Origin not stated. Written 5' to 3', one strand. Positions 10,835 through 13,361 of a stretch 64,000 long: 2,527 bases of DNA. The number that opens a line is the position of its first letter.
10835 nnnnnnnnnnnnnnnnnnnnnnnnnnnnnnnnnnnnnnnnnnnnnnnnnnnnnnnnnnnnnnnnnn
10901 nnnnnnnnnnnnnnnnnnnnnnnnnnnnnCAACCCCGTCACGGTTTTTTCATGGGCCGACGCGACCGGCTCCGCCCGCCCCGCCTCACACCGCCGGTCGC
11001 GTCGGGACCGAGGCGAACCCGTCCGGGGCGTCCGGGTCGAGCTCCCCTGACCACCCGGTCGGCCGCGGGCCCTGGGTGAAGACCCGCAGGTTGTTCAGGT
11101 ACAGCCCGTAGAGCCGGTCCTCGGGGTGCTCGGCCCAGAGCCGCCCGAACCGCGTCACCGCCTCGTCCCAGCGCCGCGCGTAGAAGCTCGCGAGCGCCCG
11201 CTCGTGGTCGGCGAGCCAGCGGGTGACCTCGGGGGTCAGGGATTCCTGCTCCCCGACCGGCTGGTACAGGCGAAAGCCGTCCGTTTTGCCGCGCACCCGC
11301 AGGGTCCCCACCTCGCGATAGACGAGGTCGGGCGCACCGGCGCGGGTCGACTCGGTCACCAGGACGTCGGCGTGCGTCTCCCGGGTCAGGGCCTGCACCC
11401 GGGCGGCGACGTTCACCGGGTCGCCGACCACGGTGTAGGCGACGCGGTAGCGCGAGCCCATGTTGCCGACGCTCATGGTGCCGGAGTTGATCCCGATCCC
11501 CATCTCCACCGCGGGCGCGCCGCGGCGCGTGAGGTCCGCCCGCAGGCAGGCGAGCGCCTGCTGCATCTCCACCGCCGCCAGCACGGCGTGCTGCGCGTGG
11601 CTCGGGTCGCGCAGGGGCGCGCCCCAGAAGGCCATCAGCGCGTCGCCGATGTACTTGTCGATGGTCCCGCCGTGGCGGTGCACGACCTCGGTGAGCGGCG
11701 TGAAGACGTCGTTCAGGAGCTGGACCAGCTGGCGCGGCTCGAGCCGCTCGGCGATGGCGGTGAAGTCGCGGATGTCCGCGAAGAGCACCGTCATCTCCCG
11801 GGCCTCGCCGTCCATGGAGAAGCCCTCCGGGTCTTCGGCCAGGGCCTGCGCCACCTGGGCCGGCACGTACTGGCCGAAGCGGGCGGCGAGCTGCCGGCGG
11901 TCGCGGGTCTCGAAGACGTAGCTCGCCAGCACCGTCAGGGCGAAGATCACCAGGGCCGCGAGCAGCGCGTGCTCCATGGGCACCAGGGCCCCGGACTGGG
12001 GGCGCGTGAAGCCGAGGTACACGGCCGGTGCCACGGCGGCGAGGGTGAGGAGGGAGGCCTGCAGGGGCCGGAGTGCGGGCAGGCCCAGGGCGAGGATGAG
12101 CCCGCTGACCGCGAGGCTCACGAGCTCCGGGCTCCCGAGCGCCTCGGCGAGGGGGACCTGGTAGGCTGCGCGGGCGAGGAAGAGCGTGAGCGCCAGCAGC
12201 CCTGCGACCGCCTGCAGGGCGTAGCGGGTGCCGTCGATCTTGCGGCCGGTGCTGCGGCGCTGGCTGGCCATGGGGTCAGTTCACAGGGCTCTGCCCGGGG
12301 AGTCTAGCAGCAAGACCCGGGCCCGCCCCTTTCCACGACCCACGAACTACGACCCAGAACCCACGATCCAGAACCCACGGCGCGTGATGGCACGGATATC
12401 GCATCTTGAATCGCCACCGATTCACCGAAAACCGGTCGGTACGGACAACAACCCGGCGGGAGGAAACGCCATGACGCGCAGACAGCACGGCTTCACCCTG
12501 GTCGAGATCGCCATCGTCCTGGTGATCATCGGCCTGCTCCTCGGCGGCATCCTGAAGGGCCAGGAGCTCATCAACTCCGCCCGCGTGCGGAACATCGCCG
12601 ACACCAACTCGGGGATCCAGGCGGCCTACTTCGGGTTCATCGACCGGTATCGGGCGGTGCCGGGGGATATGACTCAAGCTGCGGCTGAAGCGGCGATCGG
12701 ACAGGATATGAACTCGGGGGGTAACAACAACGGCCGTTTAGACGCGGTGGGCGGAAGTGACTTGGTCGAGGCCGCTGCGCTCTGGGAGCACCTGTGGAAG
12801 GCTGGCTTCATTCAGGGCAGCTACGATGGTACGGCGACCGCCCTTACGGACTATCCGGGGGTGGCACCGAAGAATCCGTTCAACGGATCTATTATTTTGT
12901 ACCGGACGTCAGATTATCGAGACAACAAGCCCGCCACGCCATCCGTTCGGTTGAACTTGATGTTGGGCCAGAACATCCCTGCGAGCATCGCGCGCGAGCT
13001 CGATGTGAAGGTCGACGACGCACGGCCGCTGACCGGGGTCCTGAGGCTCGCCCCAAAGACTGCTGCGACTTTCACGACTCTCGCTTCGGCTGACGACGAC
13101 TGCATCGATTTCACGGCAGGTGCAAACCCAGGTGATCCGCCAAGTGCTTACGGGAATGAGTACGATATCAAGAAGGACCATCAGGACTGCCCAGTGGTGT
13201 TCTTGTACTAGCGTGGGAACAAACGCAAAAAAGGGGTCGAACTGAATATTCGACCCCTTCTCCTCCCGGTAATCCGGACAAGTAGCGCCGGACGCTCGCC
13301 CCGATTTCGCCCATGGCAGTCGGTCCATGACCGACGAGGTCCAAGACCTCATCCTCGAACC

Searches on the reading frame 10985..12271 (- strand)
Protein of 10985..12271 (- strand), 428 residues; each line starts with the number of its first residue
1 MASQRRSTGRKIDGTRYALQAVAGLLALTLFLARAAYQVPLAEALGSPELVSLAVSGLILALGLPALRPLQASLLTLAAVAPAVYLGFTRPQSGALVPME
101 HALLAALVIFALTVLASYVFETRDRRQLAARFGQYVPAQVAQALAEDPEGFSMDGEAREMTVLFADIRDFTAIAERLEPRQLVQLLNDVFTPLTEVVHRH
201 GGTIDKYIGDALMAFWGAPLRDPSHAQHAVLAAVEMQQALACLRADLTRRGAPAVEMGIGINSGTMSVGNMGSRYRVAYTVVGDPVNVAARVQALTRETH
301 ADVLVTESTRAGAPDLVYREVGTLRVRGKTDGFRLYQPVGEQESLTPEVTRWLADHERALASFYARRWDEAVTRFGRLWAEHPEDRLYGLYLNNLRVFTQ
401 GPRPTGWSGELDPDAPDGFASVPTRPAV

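Call 43: search_protein_families(library=pfam, max_evalue=1, proteins=[window:10985-12271:-])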
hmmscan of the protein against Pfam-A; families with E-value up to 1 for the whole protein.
window:10985-12271:- (428 aa): 1 family
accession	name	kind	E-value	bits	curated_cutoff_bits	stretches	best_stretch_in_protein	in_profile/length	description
PF00211.25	Guanylate_cyc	-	2.1e-23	83.3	21.9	1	158-330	7-174/183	Adenylate and Guanylate cyclase catalytic domain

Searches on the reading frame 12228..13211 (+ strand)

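Call 43: search_protein_families(library=pfam, max_evalue=1, proteins=[window:12228-13211:+])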
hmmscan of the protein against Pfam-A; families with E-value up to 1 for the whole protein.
window:12228-13211:+ (327 aa): 1 family
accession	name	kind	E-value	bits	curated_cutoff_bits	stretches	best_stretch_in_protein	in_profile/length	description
PF07963.17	N_methyl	-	7.3e-08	32.1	21.2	1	84-109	2-27/27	Prokaryotic N-terminal methylation motif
